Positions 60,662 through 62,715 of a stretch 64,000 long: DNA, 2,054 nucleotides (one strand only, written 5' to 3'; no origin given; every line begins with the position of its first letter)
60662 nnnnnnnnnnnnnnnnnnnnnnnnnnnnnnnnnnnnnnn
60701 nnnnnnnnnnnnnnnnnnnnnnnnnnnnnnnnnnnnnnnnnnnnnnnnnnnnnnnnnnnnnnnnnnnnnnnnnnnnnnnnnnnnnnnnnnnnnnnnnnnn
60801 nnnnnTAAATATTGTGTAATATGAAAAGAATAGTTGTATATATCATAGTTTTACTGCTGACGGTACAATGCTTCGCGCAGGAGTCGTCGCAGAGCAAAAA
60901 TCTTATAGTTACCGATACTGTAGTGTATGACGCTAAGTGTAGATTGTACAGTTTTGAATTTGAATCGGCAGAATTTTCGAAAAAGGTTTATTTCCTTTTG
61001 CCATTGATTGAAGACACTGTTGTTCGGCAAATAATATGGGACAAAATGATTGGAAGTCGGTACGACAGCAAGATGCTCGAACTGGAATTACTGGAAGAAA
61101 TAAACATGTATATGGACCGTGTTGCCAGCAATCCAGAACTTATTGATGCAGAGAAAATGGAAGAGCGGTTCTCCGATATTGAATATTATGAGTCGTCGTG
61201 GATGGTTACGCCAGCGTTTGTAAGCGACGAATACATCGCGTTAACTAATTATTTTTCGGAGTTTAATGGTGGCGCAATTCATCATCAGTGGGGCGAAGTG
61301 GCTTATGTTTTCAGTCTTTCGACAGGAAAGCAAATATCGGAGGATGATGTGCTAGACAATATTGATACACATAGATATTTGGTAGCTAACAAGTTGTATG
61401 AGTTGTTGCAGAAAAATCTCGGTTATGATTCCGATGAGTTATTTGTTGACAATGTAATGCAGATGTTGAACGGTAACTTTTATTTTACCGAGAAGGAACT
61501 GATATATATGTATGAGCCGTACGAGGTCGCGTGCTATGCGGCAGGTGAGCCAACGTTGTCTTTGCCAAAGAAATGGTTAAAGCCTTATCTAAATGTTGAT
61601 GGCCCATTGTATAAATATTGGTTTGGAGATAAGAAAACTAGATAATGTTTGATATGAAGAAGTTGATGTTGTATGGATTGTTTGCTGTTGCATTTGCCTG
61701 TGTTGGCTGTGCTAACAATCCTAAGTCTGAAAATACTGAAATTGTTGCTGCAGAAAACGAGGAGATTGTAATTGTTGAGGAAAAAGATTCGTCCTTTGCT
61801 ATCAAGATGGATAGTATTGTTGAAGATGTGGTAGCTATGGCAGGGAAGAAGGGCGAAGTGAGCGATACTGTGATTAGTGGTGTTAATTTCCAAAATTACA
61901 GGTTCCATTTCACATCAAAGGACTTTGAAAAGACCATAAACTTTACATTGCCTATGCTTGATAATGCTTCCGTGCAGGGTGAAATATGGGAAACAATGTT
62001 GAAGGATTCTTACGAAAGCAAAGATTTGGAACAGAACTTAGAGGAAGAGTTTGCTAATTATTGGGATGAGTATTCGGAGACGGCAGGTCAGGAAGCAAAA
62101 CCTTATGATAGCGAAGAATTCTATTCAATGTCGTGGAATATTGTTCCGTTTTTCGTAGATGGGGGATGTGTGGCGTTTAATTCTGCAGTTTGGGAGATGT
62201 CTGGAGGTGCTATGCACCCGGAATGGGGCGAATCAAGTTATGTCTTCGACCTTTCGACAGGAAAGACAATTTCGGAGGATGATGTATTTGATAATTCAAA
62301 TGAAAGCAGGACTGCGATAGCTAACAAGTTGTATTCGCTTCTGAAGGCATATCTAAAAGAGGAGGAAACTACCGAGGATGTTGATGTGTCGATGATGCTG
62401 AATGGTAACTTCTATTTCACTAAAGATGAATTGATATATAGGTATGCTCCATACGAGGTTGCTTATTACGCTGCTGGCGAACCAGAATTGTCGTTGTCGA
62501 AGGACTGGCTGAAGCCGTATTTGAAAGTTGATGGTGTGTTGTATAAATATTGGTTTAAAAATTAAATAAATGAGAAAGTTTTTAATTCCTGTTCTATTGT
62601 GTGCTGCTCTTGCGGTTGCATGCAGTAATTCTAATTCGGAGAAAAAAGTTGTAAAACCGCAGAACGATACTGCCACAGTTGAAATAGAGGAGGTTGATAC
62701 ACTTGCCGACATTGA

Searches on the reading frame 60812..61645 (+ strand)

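Call 51: search_protein_families(library=pfam, proteins=[window:60812-61645:+])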
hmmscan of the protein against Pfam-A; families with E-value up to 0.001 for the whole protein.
window:60812-61645:+ (277 aa): 1 family
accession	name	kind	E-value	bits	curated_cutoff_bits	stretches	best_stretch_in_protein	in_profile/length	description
PF11738.13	DUF3298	-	2.7e-11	44.7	24.1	1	199-253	22-83/84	Protein of unknown function (DUF3298)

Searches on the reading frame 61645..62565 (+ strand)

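Call 51: search_protein_families(library=pfam, proteins=[window:61645-62565:+])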
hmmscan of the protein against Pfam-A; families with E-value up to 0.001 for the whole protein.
window:61645-62565:+ (306 aa): 1 family
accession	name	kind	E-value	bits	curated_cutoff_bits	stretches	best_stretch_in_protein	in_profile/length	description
PF11738.13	DUF3298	-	2.9e-11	44.6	24.1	1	212-286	1-83/84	Protein of unknown function (DUF3298)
